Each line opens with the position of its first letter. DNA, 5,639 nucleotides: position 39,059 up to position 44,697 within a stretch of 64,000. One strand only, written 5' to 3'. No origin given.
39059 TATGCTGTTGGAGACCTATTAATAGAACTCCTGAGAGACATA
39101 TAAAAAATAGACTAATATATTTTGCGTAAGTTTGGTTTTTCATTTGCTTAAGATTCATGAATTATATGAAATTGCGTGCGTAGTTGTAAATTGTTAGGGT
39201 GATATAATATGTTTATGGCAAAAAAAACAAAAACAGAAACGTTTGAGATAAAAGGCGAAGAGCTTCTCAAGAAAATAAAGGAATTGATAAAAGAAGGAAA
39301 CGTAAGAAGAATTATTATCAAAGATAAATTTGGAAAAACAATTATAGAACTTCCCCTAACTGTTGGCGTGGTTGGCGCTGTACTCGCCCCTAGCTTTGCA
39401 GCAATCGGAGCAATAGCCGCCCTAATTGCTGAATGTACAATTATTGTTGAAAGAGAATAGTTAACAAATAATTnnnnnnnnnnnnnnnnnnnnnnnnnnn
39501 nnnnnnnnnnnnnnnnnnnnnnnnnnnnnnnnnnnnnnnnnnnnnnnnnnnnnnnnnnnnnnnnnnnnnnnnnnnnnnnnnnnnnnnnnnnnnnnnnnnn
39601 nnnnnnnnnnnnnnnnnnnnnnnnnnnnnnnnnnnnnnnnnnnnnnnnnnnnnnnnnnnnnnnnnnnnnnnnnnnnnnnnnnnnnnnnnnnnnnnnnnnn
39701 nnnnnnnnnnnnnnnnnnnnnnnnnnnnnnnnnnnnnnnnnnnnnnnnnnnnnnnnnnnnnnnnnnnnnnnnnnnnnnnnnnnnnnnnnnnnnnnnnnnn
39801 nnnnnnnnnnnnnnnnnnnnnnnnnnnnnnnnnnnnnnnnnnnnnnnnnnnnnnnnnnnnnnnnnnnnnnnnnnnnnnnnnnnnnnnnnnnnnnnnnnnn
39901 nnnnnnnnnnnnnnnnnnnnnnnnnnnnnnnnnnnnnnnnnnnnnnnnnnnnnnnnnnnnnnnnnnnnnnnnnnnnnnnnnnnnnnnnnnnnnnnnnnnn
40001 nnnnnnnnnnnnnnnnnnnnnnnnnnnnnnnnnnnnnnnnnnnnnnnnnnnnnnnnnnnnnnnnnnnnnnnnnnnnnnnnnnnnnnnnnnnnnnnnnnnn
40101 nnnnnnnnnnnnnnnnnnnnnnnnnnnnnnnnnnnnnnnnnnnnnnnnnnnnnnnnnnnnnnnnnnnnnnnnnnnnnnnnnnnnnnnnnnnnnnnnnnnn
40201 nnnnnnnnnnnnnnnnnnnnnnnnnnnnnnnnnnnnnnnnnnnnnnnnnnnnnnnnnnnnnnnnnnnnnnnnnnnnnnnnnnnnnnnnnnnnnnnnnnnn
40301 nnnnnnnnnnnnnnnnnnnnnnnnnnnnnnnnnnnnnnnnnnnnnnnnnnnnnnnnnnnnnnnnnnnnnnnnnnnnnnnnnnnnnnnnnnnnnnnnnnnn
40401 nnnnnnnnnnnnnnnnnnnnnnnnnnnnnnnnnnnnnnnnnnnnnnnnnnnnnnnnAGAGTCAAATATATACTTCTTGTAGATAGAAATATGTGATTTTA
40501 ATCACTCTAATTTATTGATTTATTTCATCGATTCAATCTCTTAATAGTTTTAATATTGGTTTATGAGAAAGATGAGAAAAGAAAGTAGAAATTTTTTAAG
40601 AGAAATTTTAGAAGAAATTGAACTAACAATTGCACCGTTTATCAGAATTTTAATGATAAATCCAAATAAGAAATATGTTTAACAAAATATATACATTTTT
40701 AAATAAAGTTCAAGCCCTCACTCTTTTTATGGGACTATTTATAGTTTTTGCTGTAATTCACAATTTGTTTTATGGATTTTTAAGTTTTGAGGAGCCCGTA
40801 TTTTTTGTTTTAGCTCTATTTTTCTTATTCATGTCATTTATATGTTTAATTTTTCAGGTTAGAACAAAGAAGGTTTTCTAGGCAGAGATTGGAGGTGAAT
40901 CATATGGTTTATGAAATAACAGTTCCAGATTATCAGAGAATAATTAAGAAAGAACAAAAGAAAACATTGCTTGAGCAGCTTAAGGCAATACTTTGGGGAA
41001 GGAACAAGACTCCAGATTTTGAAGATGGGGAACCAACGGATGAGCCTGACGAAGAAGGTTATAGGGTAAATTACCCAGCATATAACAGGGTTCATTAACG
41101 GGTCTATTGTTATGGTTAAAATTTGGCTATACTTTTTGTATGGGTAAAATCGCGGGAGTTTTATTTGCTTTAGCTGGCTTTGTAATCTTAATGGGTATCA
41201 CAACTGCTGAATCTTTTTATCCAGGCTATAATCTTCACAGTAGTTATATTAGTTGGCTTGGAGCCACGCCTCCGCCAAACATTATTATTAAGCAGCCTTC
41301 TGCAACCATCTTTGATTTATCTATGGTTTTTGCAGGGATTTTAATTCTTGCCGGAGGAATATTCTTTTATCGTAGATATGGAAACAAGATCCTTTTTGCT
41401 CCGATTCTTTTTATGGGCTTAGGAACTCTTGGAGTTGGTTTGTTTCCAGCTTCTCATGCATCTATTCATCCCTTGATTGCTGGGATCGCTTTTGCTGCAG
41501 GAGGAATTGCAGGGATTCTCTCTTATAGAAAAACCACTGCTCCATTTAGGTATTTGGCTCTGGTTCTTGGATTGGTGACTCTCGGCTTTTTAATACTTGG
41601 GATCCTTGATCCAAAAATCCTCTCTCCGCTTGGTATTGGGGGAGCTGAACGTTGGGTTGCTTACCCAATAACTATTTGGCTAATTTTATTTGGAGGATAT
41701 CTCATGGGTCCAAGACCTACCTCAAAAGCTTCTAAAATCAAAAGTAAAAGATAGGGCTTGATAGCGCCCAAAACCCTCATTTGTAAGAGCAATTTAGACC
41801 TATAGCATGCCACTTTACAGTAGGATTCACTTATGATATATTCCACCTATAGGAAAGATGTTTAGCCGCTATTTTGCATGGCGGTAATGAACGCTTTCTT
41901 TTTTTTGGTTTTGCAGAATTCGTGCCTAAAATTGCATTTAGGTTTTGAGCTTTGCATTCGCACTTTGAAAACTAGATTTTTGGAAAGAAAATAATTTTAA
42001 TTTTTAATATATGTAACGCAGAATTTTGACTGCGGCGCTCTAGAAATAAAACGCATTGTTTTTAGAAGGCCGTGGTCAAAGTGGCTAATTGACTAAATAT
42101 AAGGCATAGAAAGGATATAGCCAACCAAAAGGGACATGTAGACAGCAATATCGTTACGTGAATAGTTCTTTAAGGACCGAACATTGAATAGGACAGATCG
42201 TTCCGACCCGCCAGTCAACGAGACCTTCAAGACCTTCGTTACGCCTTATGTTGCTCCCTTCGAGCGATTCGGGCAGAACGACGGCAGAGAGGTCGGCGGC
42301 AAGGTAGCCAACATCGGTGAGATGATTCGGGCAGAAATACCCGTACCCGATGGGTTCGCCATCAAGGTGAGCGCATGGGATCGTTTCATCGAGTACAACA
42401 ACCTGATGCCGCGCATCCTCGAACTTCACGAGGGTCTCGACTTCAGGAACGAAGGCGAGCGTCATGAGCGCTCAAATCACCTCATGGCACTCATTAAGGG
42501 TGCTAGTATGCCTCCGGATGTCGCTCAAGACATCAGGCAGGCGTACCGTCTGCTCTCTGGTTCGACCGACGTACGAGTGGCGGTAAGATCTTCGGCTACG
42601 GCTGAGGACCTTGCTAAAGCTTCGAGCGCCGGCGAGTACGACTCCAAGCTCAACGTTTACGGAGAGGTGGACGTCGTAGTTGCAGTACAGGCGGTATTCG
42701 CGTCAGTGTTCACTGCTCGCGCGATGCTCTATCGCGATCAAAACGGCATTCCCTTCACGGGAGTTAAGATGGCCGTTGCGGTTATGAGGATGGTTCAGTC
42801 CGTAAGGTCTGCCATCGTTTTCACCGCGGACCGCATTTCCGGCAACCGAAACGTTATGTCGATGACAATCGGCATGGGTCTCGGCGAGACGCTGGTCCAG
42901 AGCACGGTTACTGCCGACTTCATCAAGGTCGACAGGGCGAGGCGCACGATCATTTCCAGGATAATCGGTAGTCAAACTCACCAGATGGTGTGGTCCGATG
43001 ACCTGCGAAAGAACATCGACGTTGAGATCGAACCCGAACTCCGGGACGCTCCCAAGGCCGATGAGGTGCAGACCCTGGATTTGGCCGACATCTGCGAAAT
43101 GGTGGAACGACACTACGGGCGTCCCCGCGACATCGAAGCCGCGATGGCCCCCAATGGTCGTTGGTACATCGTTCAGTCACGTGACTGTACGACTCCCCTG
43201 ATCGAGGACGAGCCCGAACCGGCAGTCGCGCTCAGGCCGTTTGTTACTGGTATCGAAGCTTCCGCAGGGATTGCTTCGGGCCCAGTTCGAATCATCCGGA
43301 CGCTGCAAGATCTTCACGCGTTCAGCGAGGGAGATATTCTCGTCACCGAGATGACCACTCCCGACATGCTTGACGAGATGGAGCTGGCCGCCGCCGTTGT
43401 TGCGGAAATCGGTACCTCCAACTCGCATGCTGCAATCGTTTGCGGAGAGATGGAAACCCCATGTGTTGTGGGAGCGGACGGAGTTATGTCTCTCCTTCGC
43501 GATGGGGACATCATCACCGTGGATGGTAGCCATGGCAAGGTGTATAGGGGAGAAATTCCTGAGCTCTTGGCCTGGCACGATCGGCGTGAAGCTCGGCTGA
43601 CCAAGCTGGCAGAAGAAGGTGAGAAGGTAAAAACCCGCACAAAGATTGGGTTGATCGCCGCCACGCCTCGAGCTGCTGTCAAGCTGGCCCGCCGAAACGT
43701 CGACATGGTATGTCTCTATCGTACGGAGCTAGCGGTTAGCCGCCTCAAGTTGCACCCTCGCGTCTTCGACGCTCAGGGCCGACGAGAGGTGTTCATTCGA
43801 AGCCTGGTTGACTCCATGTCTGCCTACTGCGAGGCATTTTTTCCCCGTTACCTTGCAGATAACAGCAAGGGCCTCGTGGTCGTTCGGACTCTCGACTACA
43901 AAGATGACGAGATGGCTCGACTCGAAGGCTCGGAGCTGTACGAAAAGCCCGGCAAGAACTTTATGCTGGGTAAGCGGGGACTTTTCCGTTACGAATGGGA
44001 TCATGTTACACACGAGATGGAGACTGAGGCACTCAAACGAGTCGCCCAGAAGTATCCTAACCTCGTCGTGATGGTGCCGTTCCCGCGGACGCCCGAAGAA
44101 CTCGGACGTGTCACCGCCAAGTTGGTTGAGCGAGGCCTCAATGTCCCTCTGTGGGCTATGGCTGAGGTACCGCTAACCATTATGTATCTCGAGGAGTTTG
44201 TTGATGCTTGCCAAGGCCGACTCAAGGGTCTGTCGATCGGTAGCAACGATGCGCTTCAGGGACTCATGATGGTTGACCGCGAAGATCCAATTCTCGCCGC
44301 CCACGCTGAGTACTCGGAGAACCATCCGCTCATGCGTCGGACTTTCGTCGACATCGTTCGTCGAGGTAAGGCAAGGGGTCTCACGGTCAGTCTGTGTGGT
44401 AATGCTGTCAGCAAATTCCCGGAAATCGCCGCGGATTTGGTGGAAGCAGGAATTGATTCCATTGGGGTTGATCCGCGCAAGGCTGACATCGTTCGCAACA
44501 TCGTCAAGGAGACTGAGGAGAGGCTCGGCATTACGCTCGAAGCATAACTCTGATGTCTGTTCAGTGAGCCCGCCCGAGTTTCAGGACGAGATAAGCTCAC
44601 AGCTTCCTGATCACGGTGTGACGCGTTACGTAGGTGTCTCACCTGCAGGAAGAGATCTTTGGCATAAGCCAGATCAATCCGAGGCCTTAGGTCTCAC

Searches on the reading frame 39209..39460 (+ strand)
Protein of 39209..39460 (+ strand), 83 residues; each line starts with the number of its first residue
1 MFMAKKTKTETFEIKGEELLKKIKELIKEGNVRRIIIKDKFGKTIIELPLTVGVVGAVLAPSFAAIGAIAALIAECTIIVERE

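Call 8: search_protein_families(library=pfam, proteins=[window:39209-39460:+], max_evalue=0.01)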
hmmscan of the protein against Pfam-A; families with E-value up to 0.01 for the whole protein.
window:39209-39460:+ (83 aa): 1 family
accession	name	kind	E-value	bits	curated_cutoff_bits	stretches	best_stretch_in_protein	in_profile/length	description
PF14242.11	DUF4342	-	6.6e-28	97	25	1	5-82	1-81/81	Domain of unknown function (DUF4342)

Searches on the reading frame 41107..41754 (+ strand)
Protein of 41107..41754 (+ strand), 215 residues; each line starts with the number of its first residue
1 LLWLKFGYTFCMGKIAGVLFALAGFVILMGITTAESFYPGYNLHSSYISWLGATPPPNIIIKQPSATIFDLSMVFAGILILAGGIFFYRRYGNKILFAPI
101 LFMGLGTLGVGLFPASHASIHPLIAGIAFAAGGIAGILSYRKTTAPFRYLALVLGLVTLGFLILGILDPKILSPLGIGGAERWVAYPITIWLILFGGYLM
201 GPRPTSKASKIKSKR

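Call 13: search_protein_families(library=pfam, proteins=[window:41107-41754:+], max_evalue=0.001)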
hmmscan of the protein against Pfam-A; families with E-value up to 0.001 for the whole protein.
window:41107-41754:+ (215 aa): 1 family
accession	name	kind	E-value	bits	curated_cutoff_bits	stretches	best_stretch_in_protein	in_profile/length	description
PF06197.19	DUF998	-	4.8e-21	75.7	30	1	22-196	2-182/184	Protein of unknown function (DUF998)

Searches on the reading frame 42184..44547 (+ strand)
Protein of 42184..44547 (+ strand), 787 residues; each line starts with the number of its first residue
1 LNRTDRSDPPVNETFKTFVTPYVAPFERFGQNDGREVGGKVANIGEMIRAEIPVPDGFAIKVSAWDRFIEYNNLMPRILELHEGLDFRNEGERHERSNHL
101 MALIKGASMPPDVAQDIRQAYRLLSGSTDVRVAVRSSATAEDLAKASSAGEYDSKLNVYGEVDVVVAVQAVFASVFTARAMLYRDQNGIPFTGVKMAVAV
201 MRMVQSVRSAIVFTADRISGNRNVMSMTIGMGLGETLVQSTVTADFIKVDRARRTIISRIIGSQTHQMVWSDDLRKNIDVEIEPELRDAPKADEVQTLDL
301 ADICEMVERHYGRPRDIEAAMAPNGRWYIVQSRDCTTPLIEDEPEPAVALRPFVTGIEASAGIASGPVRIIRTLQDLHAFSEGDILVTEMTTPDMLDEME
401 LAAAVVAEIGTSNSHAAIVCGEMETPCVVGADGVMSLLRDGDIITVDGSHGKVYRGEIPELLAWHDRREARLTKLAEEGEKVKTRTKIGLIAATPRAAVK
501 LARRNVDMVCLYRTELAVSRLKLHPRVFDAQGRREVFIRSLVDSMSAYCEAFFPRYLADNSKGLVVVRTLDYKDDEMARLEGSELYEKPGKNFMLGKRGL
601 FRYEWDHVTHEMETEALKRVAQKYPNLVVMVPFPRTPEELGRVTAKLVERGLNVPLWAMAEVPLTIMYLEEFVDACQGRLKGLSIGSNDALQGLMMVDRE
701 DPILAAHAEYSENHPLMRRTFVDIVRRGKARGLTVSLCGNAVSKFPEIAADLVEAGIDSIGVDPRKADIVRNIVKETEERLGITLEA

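Call 12: search_protein_families(library=ncbifam, proteins=[window:42184-44547:+], max_evalue=0.00001)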
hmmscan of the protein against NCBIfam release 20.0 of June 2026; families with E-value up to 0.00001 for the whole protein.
window:42184-44547:+ (787 aa): 26 families (the best 25 are shown)
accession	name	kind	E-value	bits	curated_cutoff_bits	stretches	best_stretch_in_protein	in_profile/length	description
NF005057.0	PRK06464.1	equivalog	9.3e-171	569.7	598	1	21-781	5-792/798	phosphoenolpyruvate synthase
TIGR01418.1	PEP_synth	equivalog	4.8e-162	541.1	739.75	1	23-778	2-783/784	pyruvate, water dikinase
NF004878.0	PRK06241.1-3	subfamily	3.8e-84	283.3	945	2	22-337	4-313/891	phosphoenolpyruvate synthase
NF004877.0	PRK06241.1-2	subfamily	2.7e-76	257.6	866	2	20-337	2-314/869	phosphoenolpyruvate synthase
NF041857.1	RIF_Ptrans_rph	equivalog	1.2e-73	248.9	999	2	22-337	2-312/864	rifamycin-inactivating phosphotransferase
NF004879.0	PRK06241.1-4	equivalog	1.1e-68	232.2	976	2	22-337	4-314/868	phosphoenolpyruvate synthase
NF052631.1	prodigiosin_PigC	equivalog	7.7e-62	209.4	1300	2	32-338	11-300/883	prodigiosin ligase PigC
NF052632.1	undecylprod_RedH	equivalog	2.2e-60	204.6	1350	2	31-341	11-299/880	undecylprodigiosin ligase RedH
NF004881.0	PRK06241.2-2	equivalog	5.2e-59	200.4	883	2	35-338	17-313/898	phosphoenolpyruvate synthase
NF004880.0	PRK06241.2-1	equivalog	3.1e-50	171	972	2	37-337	18-282/837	phosphoenolpyruvate synthase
NF000283.1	RPH_KJ151292.1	equivalog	9e-49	166.4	1700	2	36-338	19-316/865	rifamycin-inactivating phosphotransferase Rph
NF004883.0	PRK06241.2-4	equivalog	2.6e-44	151.6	1063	2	36-339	31-332/928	phosphoenolpyruvate synthase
NF004882.0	PRK06241.2-3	equivalog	1.1e-37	129.6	850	2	34-245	9-212/827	phosphoenolpyruvate synthase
NF004531.0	PRK05878.1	equivalog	2e-29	102.6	456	1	344-484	344-484/534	pyruvate, phosphate dikinase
TIGR01828.1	pyru_phos_dikin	equivalog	5.7e-29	100.7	843.45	1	347-515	381-558/865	pyruvate, phosphate dikinase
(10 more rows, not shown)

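Call 51: list_cluster_members(proteins=[window:42184-44547:+, window:27311-27706:-, window:31027-31440:-, window:32307-32696:-, window:32696-33106:-, window:29506-30231:-, window:35333-36031:-, window:33666-34517:-, window:34904-35302:-, window:26400-26951:-])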
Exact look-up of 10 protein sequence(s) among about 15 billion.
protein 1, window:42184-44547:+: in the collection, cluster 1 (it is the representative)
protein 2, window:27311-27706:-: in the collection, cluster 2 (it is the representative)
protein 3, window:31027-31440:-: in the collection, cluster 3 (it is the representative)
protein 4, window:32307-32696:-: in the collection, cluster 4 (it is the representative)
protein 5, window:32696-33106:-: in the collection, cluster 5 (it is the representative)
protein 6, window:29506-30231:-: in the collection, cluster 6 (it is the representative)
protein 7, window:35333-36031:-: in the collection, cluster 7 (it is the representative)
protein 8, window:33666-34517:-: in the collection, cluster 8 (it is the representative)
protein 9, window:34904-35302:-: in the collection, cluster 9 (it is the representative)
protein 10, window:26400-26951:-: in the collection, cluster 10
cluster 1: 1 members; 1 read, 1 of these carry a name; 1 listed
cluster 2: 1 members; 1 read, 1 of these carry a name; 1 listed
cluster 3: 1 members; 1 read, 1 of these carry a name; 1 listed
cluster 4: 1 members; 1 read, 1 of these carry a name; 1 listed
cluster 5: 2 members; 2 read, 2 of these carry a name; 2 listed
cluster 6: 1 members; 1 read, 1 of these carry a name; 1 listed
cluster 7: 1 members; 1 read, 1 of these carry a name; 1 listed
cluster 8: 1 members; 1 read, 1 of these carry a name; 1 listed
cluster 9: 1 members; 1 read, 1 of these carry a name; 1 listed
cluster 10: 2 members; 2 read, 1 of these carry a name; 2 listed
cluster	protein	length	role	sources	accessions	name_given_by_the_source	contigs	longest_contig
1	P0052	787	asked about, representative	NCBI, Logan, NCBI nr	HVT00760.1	MAG TPA: PEP/pyruvate-binding domain-containing protein [Patescibacteria group bacterium] | PEP/pyruvate-binding domain-containing protein [Patescibacteria group bacterium]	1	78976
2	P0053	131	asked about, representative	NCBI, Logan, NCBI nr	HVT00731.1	MAG TPA: VOC family protein [Patescibacteria group bacterium] | VOC family protein [Patescibacteria group bacterium]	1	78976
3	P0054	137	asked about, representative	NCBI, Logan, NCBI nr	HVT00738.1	MAG TPA: VOC family protein [Patescibacteria group bacterium] | VOC family protein [Patescibacteria group bacterium]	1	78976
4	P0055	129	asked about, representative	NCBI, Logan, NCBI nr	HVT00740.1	MAG TPA: VOC family protein [Patescibacteria group bacterium] | VOC family protein [Patescibacteria group bacterium]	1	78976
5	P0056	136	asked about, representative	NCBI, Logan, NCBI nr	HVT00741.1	MAG TPA: VOC family protein [Patescibacteria group bacterium] | VOC family protein [Patescibacteria group bacterium]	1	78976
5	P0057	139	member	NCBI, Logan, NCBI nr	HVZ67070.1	MAG TPA: VOC family protein [Patescibacteria group bacterium] | VOC family protein [Patescibacteria group bacterium]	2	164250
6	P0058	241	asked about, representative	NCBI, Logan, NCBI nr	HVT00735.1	MAG TPA: alpha/beta fold hydrolase [Patescibacteria group bacterium] | alpha/beta fold hydrolase [Patescibacteria group bacterium]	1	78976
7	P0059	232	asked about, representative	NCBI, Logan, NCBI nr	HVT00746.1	MAG TPA: FAD-dependent oxidoreductase [Patescibacteria group bacterium] | FAD-dependent oxidoreductase [Patescibacteria group bacterium]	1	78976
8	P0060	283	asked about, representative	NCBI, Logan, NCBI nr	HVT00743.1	MAG TPA: proline iminopeptidase-family hydrolase [Patescibacteria group bacterium] | proline iminopeptidase-family hydrolase [Patescibacteria group bacterium]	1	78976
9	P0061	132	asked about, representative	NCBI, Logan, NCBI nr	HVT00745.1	MAG TPA: SET domain-containing protein-lysine N-methyltransferase [Patescibacteria group ... | SET domain-containing protein-lysine N-methyltransferase [Patescibacteria group bacterium]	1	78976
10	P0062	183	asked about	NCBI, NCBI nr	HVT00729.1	MAG TPA: dihydrofolate reductase family protein [Patescibacteria group bacterium] | dihydrofolate reductase family protein [Patescibacteria group bacterium]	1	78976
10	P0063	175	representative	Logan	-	-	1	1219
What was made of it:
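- All ten proteins tested are singletons at 90% identity, apart from a sister copy and one 175-aa Logan fragment (call 51).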

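Call 66: find_encoding_contigs(protein=window:42184-44547:+, flank=6000, max_places=5)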
Protein window:42184-44547:+ (787 aa): 1 contig read that carries it; 1 place shown.
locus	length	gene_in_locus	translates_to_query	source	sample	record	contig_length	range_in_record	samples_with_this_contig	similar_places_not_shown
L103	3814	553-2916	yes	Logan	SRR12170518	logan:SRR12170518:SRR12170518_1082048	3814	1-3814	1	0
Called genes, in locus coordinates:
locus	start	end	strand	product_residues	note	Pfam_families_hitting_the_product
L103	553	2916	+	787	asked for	PF01326:PPDK_N, PF00391:PEP-utilizers, PF02896:PEP-utilizers_C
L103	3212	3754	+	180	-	-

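Call 89: find_encoding_contigs(protein=P0057, flank=10000, max_places=2)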
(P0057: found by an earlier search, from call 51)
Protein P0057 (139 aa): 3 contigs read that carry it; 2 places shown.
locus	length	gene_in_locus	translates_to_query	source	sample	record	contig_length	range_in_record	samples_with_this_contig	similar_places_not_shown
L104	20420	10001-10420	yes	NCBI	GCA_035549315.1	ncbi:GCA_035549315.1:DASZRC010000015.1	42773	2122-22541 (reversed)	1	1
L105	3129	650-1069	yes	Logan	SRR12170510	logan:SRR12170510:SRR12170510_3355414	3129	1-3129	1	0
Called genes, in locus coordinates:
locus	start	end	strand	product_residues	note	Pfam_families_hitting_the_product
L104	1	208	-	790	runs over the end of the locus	PF01326:PPDK_N, PF00391:PEP-utilizers, PF02896:PEP-utilizers_C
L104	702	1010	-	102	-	-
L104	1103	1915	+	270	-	PF02517:Rce1-like (weak)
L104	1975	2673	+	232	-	-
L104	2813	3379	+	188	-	-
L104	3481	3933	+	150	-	PF00583:Acetyltransf_1, PF13508:Acetyltransf_7 (weak)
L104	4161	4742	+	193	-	-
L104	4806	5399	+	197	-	PF01872:RibD_C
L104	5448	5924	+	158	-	PF11188:DUF2975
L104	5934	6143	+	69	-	PF13443:HTH_26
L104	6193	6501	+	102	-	-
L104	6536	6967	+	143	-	PF08818:DUF1801 (weak)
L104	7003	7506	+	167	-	-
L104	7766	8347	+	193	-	PF12917:YfbR-like (weak), PF13023:HD_3, PF01966:HD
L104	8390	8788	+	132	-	PF00856:SET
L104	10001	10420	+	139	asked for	PF00903:Glyoxalase, PF06983:3-dmu-9_3-mt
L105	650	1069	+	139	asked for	PF00903:Glyoxalase, PF06983:3-dmu-9_3-mt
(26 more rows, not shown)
